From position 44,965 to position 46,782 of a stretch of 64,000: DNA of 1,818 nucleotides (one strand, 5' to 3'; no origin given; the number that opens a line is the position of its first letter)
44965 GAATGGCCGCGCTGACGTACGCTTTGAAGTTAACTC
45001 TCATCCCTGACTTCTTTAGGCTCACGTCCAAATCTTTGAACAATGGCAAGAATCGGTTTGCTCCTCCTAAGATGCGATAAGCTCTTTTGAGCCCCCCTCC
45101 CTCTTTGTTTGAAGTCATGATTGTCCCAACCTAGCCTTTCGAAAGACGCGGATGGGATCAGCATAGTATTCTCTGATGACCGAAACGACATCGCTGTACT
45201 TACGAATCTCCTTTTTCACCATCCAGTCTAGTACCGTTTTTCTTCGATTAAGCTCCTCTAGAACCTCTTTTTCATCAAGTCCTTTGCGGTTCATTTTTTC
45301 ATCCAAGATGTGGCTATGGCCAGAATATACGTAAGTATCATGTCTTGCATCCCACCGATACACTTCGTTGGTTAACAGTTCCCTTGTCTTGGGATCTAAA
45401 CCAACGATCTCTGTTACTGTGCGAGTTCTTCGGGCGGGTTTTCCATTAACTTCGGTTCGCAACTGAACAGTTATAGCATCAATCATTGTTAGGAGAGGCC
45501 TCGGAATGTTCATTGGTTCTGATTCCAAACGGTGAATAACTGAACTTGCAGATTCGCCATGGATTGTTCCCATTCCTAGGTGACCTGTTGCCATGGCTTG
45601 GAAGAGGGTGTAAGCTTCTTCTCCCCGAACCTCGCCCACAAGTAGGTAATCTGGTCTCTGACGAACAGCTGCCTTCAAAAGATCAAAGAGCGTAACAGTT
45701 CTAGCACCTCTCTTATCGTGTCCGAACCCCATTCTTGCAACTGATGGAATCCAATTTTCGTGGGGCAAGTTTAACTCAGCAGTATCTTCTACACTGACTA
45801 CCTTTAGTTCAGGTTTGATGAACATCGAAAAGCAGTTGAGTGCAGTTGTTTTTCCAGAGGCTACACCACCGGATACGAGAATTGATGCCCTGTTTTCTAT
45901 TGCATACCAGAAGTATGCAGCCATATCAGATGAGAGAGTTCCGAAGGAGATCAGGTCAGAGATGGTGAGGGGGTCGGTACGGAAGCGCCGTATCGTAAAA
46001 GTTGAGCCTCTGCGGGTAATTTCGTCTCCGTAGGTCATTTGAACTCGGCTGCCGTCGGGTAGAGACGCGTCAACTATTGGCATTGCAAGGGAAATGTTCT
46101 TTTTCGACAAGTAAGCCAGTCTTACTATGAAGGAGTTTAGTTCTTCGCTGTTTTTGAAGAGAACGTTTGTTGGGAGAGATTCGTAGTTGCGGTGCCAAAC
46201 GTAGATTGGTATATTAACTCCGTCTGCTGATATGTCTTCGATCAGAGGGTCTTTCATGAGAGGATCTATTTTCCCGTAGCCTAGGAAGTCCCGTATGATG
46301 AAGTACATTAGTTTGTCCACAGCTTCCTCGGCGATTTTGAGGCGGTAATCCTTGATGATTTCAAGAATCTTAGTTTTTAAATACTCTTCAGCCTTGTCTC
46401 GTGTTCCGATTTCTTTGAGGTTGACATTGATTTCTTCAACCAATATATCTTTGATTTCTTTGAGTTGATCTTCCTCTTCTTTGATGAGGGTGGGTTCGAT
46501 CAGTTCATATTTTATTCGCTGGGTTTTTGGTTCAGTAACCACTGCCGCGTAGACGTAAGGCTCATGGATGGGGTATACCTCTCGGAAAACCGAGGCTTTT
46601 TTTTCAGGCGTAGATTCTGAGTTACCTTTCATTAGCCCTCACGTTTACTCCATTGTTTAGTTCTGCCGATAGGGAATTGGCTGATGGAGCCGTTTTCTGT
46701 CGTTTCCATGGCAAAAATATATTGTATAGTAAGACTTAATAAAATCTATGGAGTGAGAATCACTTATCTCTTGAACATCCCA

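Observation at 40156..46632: Compact Epd/Tad-like type IV pilus operon: ATPase, two platform genes, pilin, giant pilin-like protein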

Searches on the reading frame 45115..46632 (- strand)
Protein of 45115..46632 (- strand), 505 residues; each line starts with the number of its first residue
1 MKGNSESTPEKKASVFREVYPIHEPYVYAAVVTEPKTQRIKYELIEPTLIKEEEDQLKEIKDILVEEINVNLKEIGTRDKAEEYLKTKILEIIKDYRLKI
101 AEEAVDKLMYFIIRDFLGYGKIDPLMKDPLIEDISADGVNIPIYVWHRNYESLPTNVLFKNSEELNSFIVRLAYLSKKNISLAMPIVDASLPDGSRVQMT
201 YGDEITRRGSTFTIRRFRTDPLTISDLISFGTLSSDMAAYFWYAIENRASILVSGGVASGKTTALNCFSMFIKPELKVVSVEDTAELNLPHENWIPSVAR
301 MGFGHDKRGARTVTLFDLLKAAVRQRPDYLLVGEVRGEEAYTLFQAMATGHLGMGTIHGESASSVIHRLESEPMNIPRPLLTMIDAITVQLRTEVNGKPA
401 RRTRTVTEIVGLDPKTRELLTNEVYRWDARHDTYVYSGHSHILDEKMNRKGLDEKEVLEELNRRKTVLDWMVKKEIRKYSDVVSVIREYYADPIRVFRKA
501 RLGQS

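Call 3: search_protein_families(library=pfam, proteins=[window:45115-46632:-], max_evalue=0.1)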
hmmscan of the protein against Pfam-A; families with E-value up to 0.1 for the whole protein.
window:45115-46632:- (505 aa): 3 families
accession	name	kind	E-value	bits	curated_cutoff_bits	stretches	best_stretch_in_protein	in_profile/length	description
PF00437.27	T2SSE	-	5.2e-37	127.8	24.9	1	162-371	43-257/370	Type II/IV secretion system protein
PF23989.1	PilB3_C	-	1.7e-05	25.3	27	1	438-499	8-69/83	PilB3-like, C-terminal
PF07836.16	DmpG_comm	-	0.053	13.5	27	0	435-467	15-47/63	DmpG-like communication domain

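Call 4: search_protein_families(library=ncbifam, proteins=[window:45115-46632:-], max_evalue=0.1)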
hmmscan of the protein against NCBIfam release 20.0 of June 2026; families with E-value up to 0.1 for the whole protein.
window:45115-46632:- (505 aa): 21 families
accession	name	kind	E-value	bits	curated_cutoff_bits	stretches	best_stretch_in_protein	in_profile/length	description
NF058587.1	archaellum_moto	equivalog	5.6e-130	434.6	550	1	10-493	24-521/527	archaellum flagellar ATPase motor FlaI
NF053672.1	bindosome_BasE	exception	9.2e-68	229.2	1000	1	40-491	61-509/512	bindosome assembly system ATPase subunit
TIGR03819.1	heli_sec_ATPase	hypoth_equivalog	1.5e-48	165.7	373.15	1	90-371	22-299/340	TadA family conjugal transfer-associated ATPase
TIGR02788.1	VirB11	equivalog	1e-37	129.9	249.95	1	139-370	12-263/308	P-type DNA transfer ATPase VirB11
TIGR02782.1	TrbB_P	equivalog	1.8e-31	109.6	304.55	1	164-412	53-296/303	P-type conjugative transfer ATPase TrbB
NF010469.0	PRK13894.1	subfamily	3.9e-27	95.4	508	1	166-411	68-309/320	conjugal transfer ATPase TrbB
NF010475.0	PRK13900.1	equivalog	5.6e-27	94.7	389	2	236-370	148-280/333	type IV secretion system ATPase VirB11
NF010407.0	PRK13833.1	subfamily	2.7e-26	92.8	499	1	169-413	66-301/323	conjugal transfer protein TrbB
NF010425.0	PRK13851.1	equivalog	3.9e-22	78.6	461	1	235-367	149-278/344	type IV secretion system protein VirB11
NF041000.1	ATPase_ComGA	equivalog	4e-16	58.8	300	1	248-371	128-244/267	competence type IV pilus ATPase ComGA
TIGR01420.1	pilT_fam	subfamily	1.1e-15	57.7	319.1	1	246-369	120-239/343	PilT/PilU family type 4a pilus ATPase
TIGR02538.1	type_IV_pilB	equivalog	5.1e-14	51.8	675.65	1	241-370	308-430/564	type IV-A pilus assembly ATPase PilB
NF007755.0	PRK10436.1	equivalog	6.8e-14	51.4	617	1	245-382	216-343/465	type II secretion system protein GspE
TIGR02533.1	type_II_gspE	equivalog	1.2e-13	50.6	630.25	1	248-370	243-357/486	type II secretion system ATPase GspE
NF053534.1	T4PilAsmATPsTfpB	equivalog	2e-13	49.6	850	1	224-370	312-450/584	type IV pilus assembly ATPase TfpB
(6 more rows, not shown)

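Call 7: find_encoding_contigs(protein=window:45115-46632:-, flank=10000, max_places=6)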
Protein window:45115-46632:- (505 aa): no gene with exactly this product is on record in the collection.

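Call 29: search_solved_structures(query=window:45115-46632:-, max_evalue=1e-10)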
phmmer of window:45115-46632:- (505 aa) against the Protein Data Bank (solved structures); distinct sequences matched with E-value up to 1e-10: 12.
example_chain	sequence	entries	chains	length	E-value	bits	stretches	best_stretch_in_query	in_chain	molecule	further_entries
2oap_1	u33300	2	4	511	8.3e-126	423.5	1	13-499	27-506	Type II secretion system protein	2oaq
4ii7_A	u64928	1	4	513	8.2e-93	314.7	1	11-485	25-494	FlaI ATPase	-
4ihq_A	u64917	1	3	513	5e-92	312.1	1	11-485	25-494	FlaI ATPase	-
9e24_A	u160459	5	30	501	6.3e-50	173.3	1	71-422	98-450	CpaF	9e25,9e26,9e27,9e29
8rkd_E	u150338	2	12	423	7.2e-50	173.1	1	81-422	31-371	Pilus assembly ATPase CpaF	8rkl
8rjf_A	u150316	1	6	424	7.2e-50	173.1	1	81-422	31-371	Pilus assembly ATPase CpaF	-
6bge_A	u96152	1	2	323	2.5e-17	65.8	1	141-370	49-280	VirB11-like protein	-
1g6o_A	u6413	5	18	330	2.6e-17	65.7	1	138-370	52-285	CAG-ALPHA | virB11 homolog | Cag-alfa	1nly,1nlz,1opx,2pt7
2gza_A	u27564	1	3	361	1.3e-12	50.2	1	234-370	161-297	Type IV secretion system protein VirB11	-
2eyu_A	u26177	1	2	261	7.7e-12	47.7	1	250-377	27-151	twitching motility protein PilT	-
2ewv_A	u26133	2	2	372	1.2e-11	47.1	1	249-377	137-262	twitching motility protein PilT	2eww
2gsz_A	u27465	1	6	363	1.4e-11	46.8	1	249-377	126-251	twitching motility protein PilT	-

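Call 31: find_related_loci(query=window:45115-46632:-, collection=genome_contigs, flank=8000)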
Query window:45115-46632:- (505 aa) in genome_contigs; peptide patterns used: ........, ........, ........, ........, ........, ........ (x = any residue, [..] = any of these).
599 stretches matched a pattern (row limit reached: there are more); 583 encode a relative of the query (tblastn E <= 1e-3); the best 80 are kept; 80 distinct loci.
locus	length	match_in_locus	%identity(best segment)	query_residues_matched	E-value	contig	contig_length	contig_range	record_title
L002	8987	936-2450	86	1-505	0e+0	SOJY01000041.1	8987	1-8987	MAG: Candidatus Bathyarchaeum sp. isolate E44_bin4 NODE_3661_length_8987_cov_9.039185, whole genome shotgun sequence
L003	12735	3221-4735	86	1-505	0e+0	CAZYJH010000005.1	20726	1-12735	MAG TPA_asm: uncultured Candidatus Bathyarchaeia archaeon isolate binchicken_co81_63 genome assembly, contig: NODE_3438_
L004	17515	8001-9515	86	1-505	0e+0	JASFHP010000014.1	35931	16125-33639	MAG: Candidatus Bathyarchaeota archaeon isolate D0608M20metaG_Bin_680 D0608M20metaG_FD_scaffold_77_c1, whole genome shot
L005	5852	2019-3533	82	1-505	0e+0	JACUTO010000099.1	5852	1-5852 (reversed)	MAG: Candidatus Bathyarchaeota archaeon isolate Kmv02 NODE_6397_length_5852_cov_35.020183, whole genome shotgun sequence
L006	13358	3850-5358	79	1-503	0e+0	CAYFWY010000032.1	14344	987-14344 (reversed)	MAG TPA_asm: uncultured Candidatus Bathyarchaeia archaeon isolate ERP108616_co2_35 genome assembly, contig: NODE_7110_le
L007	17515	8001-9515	79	1-505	0e+0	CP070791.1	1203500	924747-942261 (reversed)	MAG: Candidatus Bathyarchaeota archaeon isolate bin1445 chromosome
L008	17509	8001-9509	72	1-503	0e+0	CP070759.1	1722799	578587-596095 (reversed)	MAG: Candidatus Bathyarchaeota archaeon isolate bin28 chromosome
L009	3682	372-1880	72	1-503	0e+0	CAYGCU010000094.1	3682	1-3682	MAG TPA_asm: uncultured Candidatus Bathyarchaeia archaeon isolate ERP108616_co2_191 genome assembly, contig: NODE_59307_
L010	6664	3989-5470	75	10-503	0e+0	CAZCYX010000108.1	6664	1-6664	MAG TPA_asm: uncultured Candidatus Bathyarchaeia archaeon isolate binchicken_co187_15 genome assembly, contig: NODE_1373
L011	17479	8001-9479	72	11-503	0e+0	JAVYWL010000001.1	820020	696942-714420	MAG: Candidatus Bathyarchaeia archaeon isolate DRTY-2_202007_bins_32 DRTY-2_202007_bins_32_scaffold_1, whole genome shot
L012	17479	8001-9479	71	11-503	0e+0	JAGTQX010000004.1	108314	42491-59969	MAG: Candidatus Bathyarchaeota archaeon isolate DRTY-6_2_bin_115 DRTY-6_2_bin_115_NODE_16, whole genome shotgun sequence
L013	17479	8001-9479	71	11-503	0e+0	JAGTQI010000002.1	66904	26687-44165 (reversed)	MAG: Candidatus Bathyarchaeota archaeon isolate DGJ8_bin_44_34 DGJ8_bin_44_34_scaffold_125_curated, whole genome shotgun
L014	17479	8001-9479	70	11-503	0e+0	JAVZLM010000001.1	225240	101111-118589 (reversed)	MAG: Candidatus Bathyarchaeia archaeon isolate DRTY-6_201907_bins_54 DRTY-6_201907_bins_54_scaffold_1, whole genome shot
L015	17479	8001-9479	71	11-503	0e+0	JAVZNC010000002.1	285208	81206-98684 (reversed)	MAG: Candidatus Bathyarchaeia archaeon isolate DRTY-6_201912_bins_40 DRTY-6_201912_bins_40_scaffold_2, whole genome shot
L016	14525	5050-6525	71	10-503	0e+0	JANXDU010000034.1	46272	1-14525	MAG: Candidatus Bathyarchaeota archaeon isolate SKYB16 k141_261003, whole genome shotgun sequence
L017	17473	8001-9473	71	11-502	0e+0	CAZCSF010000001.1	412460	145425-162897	MAG TPA_asm: uncultured Candidatus Bathyarchaeia archaeon isolate binchicken_co40_75 genome assembly, contig: NODE_15_le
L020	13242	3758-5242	71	10-505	0e+0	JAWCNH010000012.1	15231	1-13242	MAG: Candidatus Bathyarchaeia archaeon isolate JZ-2_201709_bins_144 JZ-2_201709_bins_144_scaffold_12, whole genome shotg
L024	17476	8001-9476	69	10-503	0e+0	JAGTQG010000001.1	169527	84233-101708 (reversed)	MAG: Candidatus Bathyarchaeota archaeon isolate JZ_bin_7 JZ_bin_7_NODE_1, whole genome shotgun sequence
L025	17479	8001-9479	71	11-503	0e+0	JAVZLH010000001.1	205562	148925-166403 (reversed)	MAG: Candidatus Bathyarchaeia archaeon isolate DRTY-6_201907_bins_47 DRTY-6_201907_bins_47_scaffold_1, whole genome shot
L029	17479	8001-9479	69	11-503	0e+0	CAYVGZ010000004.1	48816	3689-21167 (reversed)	MAG TPA_asm: uncultured Candidatus Bathyarchaeia archaeon isolate binchicken_co274_389 genome assembly, contig: NODE_187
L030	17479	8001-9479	69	11-503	0e+0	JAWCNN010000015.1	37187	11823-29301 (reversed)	MAG: Candidatus Bathyarchaeia archaeon isolate JZ-2_201709_bins_178 JZ-2_201709_bins_178_scaffold_15, whole genome shotg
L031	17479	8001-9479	69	11-503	0e+0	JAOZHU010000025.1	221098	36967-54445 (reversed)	MAG: Candidatus Bathyarchaeota archaeon isolate SRBZ_1 k147_486203, whole genome shotgun sequence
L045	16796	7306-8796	67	7-503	0e+0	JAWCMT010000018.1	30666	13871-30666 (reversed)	MAG: Candidatus Bathyarchaeia archaeon isolate JZ-2_201705_bins_71 JZ-2_201705_bins_71_scaffold_18, whole genome shotgun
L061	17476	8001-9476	51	13-501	1e-178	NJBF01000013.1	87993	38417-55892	MAG: Candidatus Heimdallarchaeota archaeon B3_Heim 136, whole genome shotgun sequence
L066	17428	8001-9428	51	27-502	6e-165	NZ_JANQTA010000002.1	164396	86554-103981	MAG: Nitrosopumilus sp. isolate IP29b_bin.65 k99_1487527, whole genome shotgun sequence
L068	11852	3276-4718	50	18-501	7e-165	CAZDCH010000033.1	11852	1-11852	MAG TPA_asm: uncultured Thermoplasmatales archaeon isolate binchicken_co6_521 genome assembly, contig: NODE_6428_length_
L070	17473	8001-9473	48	16-502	2e-163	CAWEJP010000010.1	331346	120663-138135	MAG: Candidatus Bathyarchaeota archaeon isolate MFD06085.bin.2.65 genome assembly, contig: contig_5577, whole genome sho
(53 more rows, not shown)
